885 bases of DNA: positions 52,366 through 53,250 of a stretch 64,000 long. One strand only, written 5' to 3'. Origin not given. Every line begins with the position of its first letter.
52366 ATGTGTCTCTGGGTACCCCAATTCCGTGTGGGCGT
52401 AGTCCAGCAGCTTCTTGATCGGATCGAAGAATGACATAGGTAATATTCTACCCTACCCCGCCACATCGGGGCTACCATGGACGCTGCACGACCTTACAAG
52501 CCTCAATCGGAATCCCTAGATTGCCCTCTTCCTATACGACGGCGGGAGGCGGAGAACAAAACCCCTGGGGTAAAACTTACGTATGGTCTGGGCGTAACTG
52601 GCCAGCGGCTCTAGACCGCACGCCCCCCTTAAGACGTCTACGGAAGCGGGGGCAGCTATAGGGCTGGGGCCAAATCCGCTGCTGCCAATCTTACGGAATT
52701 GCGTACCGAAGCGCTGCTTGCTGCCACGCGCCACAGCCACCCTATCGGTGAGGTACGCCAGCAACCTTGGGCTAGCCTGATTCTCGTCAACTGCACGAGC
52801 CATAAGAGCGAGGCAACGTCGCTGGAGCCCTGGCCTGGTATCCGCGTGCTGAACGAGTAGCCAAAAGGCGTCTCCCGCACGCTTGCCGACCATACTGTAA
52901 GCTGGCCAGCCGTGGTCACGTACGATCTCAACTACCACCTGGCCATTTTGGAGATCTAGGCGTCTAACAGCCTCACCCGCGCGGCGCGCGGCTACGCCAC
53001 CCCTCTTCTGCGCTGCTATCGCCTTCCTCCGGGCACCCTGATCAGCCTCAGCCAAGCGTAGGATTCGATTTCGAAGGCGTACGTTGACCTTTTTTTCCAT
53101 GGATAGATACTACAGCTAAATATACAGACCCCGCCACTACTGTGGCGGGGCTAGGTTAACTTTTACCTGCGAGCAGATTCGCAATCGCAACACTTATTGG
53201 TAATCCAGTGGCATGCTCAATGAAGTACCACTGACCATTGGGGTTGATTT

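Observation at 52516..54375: Candidate graspetide (microviridin-like) RiPP cluster: precursor, hairpin, ATP-grasp ligase, unknown, PLP enzyme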

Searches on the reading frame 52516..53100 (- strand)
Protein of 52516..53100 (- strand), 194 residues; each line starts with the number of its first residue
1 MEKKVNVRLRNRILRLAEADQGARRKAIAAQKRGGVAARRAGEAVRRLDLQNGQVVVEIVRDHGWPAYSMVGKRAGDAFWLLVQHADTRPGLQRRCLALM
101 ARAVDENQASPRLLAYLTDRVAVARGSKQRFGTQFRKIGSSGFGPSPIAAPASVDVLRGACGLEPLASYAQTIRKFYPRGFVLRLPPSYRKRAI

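Call 3: search_protein_families(library=pfam, proteins=[window:52516-53100:-], max_evalue=0.1)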
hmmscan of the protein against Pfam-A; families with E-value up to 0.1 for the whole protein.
window:52516-53100:- (194 aa): 1 family
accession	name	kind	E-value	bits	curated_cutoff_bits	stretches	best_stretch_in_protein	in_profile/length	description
PF20329.3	DUF6624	-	3.6e-16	59.6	27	1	9-175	3-166/173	Family of unknown function (DUF6624)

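Call 4: search_protein_families(library=ncbifam, proteins=[window:52516-53100:-], max_evalue=0.1)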
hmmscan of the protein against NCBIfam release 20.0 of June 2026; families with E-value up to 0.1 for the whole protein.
window:52516-53100:- (194 aa): 0 families

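Call 31: list_cluster_members(proteins=[P0001, window:52516-53100:-, window:51244-52437:-, window:18022-19515:+, P0002, window:54178-54285:-, window:54175-54375:-])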
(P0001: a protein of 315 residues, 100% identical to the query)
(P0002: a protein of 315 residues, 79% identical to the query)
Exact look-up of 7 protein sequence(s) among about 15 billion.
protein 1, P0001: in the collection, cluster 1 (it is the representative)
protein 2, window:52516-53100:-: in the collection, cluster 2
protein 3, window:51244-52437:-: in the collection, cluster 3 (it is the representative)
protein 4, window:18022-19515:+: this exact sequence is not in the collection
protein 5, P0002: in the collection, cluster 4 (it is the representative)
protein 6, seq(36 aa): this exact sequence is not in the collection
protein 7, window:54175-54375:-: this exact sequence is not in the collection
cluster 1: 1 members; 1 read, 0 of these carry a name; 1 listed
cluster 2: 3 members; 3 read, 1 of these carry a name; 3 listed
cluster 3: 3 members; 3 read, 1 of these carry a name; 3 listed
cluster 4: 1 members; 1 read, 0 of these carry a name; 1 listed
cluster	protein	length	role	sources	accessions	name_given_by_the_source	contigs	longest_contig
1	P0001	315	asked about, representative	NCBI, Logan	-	-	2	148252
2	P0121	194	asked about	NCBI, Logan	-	-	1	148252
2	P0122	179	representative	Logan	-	-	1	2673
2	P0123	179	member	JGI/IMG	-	hypothetical protein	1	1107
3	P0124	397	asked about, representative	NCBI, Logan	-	-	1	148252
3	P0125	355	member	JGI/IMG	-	8-amino-7-oxononanoate synthase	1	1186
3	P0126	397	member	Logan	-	-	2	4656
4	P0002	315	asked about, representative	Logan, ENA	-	-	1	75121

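Call 32: find_homologous_proteins(query=window:52516-53100:-, max_evalue=0.00001)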
Query window:52516-53100:- (194 aa): 266 proteins with E <= 0.00001 among 1621 candidates; the best 120 are listed.
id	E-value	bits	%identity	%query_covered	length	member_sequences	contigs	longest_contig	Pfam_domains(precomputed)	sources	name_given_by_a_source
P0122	8.6e-111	386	99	92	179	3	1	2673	PF20329.3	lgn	-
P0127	3.0e-65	237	62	92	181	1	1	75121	PF20329.3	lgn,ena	-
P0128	8.6e-41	157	48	95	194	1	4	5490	PF20329.3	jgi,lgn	jgi:hypothetical protein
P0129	2.8e-35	139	46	89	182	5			PF20329.3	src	-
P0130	1.2e-32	131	43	90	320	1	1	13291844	PF22316.3,PF20329.3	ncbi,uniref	ncbi:DUF6624 domain-containing protein [Archangium violaceum]|uniref:DUF6624 domain-containing prote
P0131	7.6e-32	128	43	88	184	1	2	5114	PF20329.3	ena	-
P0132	2.3e-31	127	42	87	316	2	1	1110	PF20329.3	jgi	jgi:hypothetical protein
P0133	5.2e-31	126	45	86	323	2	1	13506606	PF20329.3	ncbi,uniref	ncbi:DUF6624 domain-containing protein [Archangium lansingense]|uniref:DUF6624 domain-containing pro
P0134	8.2e-31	125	43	87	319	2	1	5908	PF20329.3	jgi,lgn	-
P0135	1.6e-30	124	45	86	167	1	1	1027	PF20329.3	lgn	-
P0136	2.5e-30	123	42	89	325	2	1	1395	PF20329.3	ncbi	-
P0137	5.1e-30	122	43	88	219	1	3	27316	PF20329.3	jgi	jgi:hypothetical protein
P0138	5.6e-30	122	45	87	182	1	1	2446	PF20329.3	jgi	jgi:hypothetical protein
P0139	9.3e-30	121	42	87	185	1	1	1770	PF20329.3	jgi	jgi:hypothetical protein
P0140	9.8e-30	121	41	87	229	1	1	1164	PF20329.3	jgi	jgi:hypothetical protein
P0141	1.1e-29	121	43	88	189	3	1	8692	PF20329.3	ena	-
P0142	1.5e-29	121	44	88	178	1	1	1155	PF20329.3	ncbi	-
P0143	1.6e-29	121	41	87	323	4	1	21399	PF20329.3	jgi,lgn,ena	-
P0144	2.0e-29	120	41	89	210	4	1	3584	PF20329.3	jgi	jgi:hypothetical protein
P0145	2.2e-29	120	37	89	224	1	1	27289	PF20329.3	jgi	jgi:hypothetical protein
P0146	3.7e-29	119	40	88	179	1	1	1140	PF20329.3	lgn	-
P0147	5.1e-29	119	42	88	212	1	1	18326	PF20329.3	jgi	jgi:hypothetical protein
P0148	5.4e-29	119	40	89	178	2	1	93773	PF20329.3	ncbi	ncbi:MAG: DUF6624 domain-containing protein [Myxococcales bacterium]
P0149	6.2e-29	119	42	88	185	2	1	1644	PF20329.3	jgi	jgi:uncharacterized protein DUF6624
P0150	9.6e-29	118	43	88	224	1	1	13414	PF20329.3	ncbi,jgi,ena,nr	ncbi:MAG TPA: DUF6624 domain-containing protein [Gemmataceae bacterium]|nr:DUF6624 domain-containing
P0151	9.6e-29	118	42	89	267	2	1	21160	PF20329.3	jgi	jgi:tetratricopeptide (TPR) repeat protein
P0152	1.6e-28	117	42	87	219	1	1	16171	PF20329.3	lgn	-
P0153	1.8e-28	117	47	74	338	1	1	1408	PF20329.3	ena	-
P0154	1.9e-28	117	41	85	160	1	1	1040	PF20329.3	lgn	-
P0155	2.2e-28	117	40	90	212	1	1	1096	PF20329.3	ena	-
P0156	3.0e-28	117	42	85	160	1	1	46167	PF20329.3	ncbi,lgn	-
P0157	5.2e-28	116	40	88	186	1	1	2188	PF20329.3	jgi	jgi:uncharacterized protein DUF6624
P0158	5.4e-28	116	38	92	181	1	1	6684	PF20329.3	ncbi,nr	ncbi:MAG: hypothetical protein NUV64_02395 [Parcubacteria group bacterium]|nr:hypothetical protein [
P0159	6.0e-28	116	42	88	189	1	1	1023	PF20329.3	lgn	-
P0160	8.8e-28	115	40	87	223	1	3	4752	PF20329.3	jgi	jgi:hypothetical protein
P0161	9.9e-28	115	41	89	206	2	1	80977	PF20329.3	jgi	-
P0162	1.0e-27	115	40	87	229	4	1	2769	PF20329.3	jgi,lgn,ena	-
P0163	1.8e-27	114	40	89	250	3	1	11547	PF20329.3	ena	-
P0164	1.8e-27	114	40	87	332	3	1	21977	PF20329.3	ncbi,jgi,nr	ncbi:MAG TPA: DUF6624 domain-containing protein [Myxococcus sp.]|nr:DUF6624 domain-containing protei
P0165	1.9e-27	114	39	97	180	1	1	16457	PF20329.3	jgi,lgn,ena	-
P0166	2.9e-27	113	40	88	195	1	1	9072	PF20329.3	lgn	-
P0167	3.1e-27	113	42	85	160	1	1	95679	PF20329.3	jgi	jgi:hypothetical protein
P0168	3.5e-27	113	49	62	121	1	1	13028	PF20329.3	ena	-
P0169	4.8e-27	113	41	89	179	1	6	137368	PF20329.3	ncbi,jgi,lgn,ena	-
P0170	6.2e-27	112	37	88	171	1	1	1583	PF20329.3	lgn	-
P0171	7.0e-27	112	39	89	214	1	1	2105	PF20329.3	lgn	-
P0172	9.9e-27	112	38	91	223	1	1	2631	PF20329.3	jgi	jgi:hypothetical protein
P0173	1.0e-26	112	37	88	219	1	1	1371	PF20329.3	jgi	jgi:hypothetical protein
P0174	1.1e-26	111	42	69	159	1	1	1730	PF20329.3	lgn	-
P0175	1.1e-26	111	42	84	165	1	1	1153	PF20329.3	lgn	-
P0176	1.2e-26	111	44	70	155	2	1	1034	PF20329.3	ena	-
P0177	1.4e-26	111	43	87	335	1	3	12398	PF20329.3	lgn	-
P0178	1.9e-26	111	44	86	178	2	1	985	PF20329.3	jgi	jgi:hypothetical protein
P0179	2.3e-26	110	38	93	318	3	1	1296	PF14534.13,PF20329.3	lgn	-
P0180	2.9e-26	110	48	66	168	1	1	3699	PF20329.3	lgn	-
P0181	2.9e-26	110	38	91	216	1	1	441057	PF20329.3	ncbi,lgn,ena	-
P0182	3.2e-26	110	40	86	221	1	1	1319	PF20329.3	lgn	-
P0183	5.9e-26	109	39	80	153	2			PF20329.3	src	-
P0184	5.9e-26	109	41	89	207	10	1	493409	PF20329.3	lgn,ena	-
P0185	6.5e-26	109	41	85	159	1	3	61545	PF20329.3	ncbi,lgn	-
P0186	7.8e-26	109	37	90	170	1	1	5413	PF20329.3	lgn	-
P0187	1.1e-25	108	39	89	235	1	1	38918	PF20329.3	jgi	jgi:hypothetical protein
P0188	1.1e-25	108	43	72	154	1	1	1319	PF20329.3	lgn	-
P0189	1.7e-25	108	41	90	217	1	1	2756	PF20329.3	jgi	jgi:hypothetical protein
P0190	2.0e-25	107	40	86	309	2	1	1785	PF13432.13,PF20329.3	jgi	jgi:hypothetical protein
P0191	2.0e-25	107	40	85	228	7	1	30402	PF20329.3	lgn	-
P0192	4.0e-25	106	46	71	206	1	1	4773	PF20329.3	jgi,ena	jgi:hypothetical protein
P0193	4.0e-25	106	36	92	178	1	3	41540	PF20329.3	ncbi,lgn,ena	-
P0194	4.1e-25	106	40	89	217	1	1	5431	PF20329.3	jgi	jgi:hypothetical protein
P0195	6.0e-25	106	46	66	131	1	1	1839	PF20329.3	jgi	jgi:hypothetical protein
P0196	6.4e-25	106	38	89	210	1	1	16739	PF20329.3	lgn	-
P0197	6.9e-25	106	40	84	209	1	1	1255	PF20329.3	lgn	-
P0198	7.4e-25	105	43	65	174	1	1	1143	PF20329.3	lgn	-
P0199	8.1e-25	105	36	93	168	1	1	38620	PF20329.3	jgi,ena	-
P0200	8.2e-25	105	38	89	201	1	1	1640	PF20329.3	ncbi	-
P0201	8.8e-25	105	40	87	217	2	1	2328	PF20329.3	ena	-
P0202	9.9e-25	105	40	74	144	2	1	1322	PF20329.3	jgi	-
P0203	1.1e-24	105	39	87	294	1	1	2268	PF20329.3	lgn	-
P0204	1.8e-24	104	47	71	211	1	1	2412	PF20329.3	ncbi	-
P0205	1.9e-24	104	38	87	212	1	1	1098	PF20329.3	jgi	jgi:hypothetical protein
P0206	2.0e-24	104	37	88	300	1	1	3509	PF22316.3,PF20329.3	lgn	-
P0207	2.3e-24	104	44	68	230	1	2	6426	PF20329.3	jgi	jgi:hypothetical protein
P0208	2.4e-24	104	39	89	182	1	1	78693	PF20329.3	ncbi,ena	-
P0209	2.5e-24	104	37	97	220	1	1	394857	PF20329.3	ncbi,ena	-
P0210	2.7e-24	104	37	90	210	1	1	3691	PF20329.3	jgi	jgi:hypothetical protein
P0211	3.4e-24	103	41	89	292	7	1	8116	PF20329.3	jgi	jgi:hypothetical protein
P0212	3.9e-24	103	39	87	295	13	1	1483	PF20329.3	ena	-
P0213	4.4e-24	103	41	80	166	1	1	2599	PF20329.3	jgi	jgi:hypothetical protein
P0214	4.7e-24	103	41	89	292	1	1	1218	PF20329.3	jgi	jgi:hypothetical protein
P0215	6.0e-24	103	36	90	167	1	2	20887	PF20329.3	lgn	-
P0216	7.2e-24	102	41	85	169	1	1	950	PF20329.3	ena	-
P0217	9.3e-24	102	37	87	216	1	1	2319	PF20329.3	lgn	-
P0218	9.4e-24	102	41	89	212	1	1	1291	PF20329.3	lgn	-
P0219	1.0e-23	102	45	68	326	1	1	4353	PF20329.3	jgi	-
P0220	1.3e-23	101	36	89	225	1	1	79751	PF20329.3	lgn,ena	-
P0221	1.4e-23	101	37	88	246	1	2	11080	PF20329.3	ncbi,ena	-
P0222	1.7e-23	101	43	65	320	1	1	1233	PF20329.3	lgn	-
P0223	1.7e-23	101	38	88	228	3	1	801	PF20329.3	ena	-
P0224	1.7e-23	101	37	88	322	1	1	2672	PF20329.3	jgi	jgi:tetratricopeptide (TPR) repeat protein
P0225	1.9e-23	101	42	89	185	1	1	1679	PF20329.3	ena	-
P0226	2.1e-23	101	43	63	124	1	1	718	PF20329.3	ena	-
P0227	2.3e-23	101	36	87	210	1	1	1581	PF20329.3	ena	-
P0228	2.4e-23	101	37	88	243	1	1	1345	PF20329.3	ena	-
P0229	2.5e-23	100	36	91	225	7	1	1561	PF20329.3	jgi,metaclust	metaclust:\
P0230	2.6e-23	100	46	71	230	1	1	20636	PF20329.3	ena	-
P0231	2.7e-23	100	40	93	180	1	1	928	PF20329.3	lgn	-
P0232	2.8e-23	100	35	97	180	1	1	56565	PF20329.3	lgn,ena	-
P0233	3.1e-23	100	42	88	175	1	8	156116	PF20329.3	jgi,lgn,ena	jgi:hypothetical protein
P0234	3.2e-23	100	36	90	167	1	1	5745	PF20329.3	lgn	-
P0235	3.2e-23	100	46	63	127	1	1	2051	PF20329.3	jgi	-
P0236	3.5e-23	100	39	85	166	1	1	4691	PF20329.3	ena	-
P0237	3.7e-23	100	46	66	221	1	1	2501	PF20329.3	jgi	jgi:hypothetical protein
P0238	3.8e-23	100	42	84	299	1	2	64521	PF20329.3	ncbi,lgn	ncbi:MAG: DUF6624 domain-containing protein [Myxococcota bacterium]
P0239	4.4e-23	100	36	92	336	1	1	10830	PF20329.3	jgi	jgi:hypothetical protein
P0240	4.9e-23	100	36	90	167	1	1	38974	PF20329.3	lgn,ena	-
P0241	5.2e-23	99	41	87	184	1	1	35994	PF20329.3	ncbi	-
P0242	5.6e-23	99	36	91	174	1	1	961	PF20329.3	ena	-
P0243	6.2e-23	99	35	89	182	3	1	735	PF20329.3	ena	-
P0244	7.0e-23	99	32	87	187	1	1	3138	PF20329.3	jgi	-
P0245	7.6e-23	99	40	89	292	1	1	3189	PF20329.3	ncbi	-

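Call 41: predict_structure(alignment_id=A2)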
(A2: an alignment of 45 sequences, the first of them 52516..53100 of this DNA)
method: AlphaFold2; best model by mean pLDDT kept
length: 194 residues; sequences in the alignment: 45
mean_pLDDT: 95.9   pTM: 0.89
mean pLDDT of the five models: 95.9, 95.4, 95.1, 95.0, 94.4
residues with pLDDT >= 90: 184; 70-90: 6; 50-70: 3; < 50: 1
segments of 3 or more residues with pLDDT < 50: none
pLDDT, mean of each block of 10 residues (from residue 1): 90 98 97 96 97 98 98 98 96 98 98 98 98 96 97 98 97 93 92 61
secondary structure, 60 per line:
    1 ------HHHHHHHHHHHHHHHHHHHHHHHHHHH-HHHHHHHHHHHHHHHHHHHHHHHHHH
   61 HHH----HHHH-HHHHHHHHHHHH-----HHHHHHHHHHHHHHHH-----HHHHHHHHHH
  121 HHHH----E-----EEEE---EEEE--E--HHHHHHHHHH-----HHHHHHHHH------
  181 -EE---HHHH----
elements in order: H7-33 H35-63 H68-71 H73-84 H90-105 H111-124 E135-138 E142-145 H151-160 H166-174 H187-190

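Call 47: fold_search(model_id=the predicted structure, library=pdb)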
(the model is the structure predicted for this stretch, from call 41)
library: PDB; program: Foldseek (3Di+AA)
matches with E <= 10: 300; with E <= 0.001: 0
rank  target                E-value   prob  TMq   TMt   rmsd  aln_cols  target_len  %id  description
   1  8e0n_D                5.6e-01  0.82  0.33  0.37   6.5       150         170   12  Homotrimeric variant of tcTRP9, BGL18 (released 2023-04-12)
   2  2wh0_C                5.9e-01  0.77  0.34  0.30   7.3       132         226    6  Recognition of an intrachain tandem 14-3-3 binding site within protein kinase C epsilon (released 2009-08-18)
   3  5nwk_C                6.9e-01  0.72  0.34  0.29   7.5       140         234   11  14-3-3c in complex with CPP and fusicoccin (released 2017-11-22)
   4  5cwb                  7.3e-01  0.18  0.18  0.18   9.6       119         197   13  Crystal structure of de novo designed helical repeat protein DHR4 (released 2015-12-16)
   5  5nwk_D                8.5e-01  0.63  0.32  0.27   8.4       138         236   12  14-3-3c in complex with CPP and fusicoccin (released 2017-11-22)
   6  6ejl_A                8.5e-01  0.60  0.33  0.29   6.6       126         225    7  Structure of 14-3-3 zeta in complex with ASK1 14-3-3 binding motif (released 2017-11-08)
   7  1o9d_A                9.4e-01  0.60  0.32  0.28   8.1       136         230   12  Structural view of a fungal toxin acting on a 14-3-3 regulatory complex (released 2003-03-06)
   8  6gnk_A                9.4e-01  0.25  0.24  0.21   9.4       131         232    7  Exoenzyme S from Pseudomonas aeruginosa in complex with human 14-3-3 protein beta, trimeric crystal form bound to Carb (released 2018-09-26)
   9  2o98_B                9.9e-01  0.66  0.35  0.30   7.2       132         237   11  Structure of the 14-3-3 / H+-ATPase plant complex (released 2007-04-03)
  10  1o9c                  1.0e+00  0.66  0.36  0.31   7.1       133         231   11  Structural view of a fungal toxin acting on a 14-3-3 regulatory complex (released 2003-03-06)
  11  9gy0_A                1.0e+00  0.25  0.33  0.15   8.3       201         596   11  Cryo_EM structure of human FAN1 R507H mutant in complex with 5' flap DNA substrate and PCNA (released 2025-01-29)
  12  2nc9_MODEL_1_A        1.0e+00  0.14  0.16  0.21  10.2        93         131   12  Apo solution structure of Hop TPR2A (released 2017-03-29)
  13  6gn0_D                1.1e+00  0.35  0.30  0.26   7.1       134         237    7  Exoenzyme S from Pseudomonas aeruginosa in complex with human 14-3-3 protein beta, tetrameric crystal form (released 2018-09-26)
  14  6fna_B                1.1e+00  0.33  0.36  0.32  11.4       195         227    8  Mono- and bivalent 14-3-3 inhibitors for characterizing supramolecular lysine-PEG interactions in proteins (released 2018-07-04)
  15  9r2i_A                1.2e+00  0.54  0.32  0.27   8.9       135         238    7  Cryo-EM structure of the complex CDK16:CCNY:14-3-3 (released 2026-03-25)
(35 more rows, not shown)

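Call 60: search_solved_structures(query=A2, max_evalue=10)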
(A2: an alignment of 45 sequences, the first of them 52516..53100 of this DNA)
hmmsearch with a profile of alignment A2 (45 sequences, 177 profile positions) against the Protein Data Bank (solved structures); distinct sequences matched with E-value up to 10: 3.
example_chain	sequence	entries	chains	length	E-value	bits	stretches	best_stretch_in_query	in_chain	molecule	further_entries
7udk_A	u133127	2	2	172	0.001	22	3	73-124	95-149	Designed helical repeat protein (DHR) RPB_LRP2_R4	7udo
4wz9_A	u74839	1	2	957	0.84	12.4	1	91-128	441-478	AGAP004809-PA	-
8w6e_A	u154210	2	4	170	9.3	9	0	7-57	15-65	HBC599 in complex with wFAP1.1 | wFAP1.1 structure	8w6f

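Call 77: search_protein_families(library=padloc, proteins=[window:52516-53100:-], max_evalue=0.01)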
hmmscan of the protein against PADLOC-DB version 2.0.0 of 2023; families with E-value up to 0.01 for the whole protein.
window:52516-53100:- (194 aa): 0 families
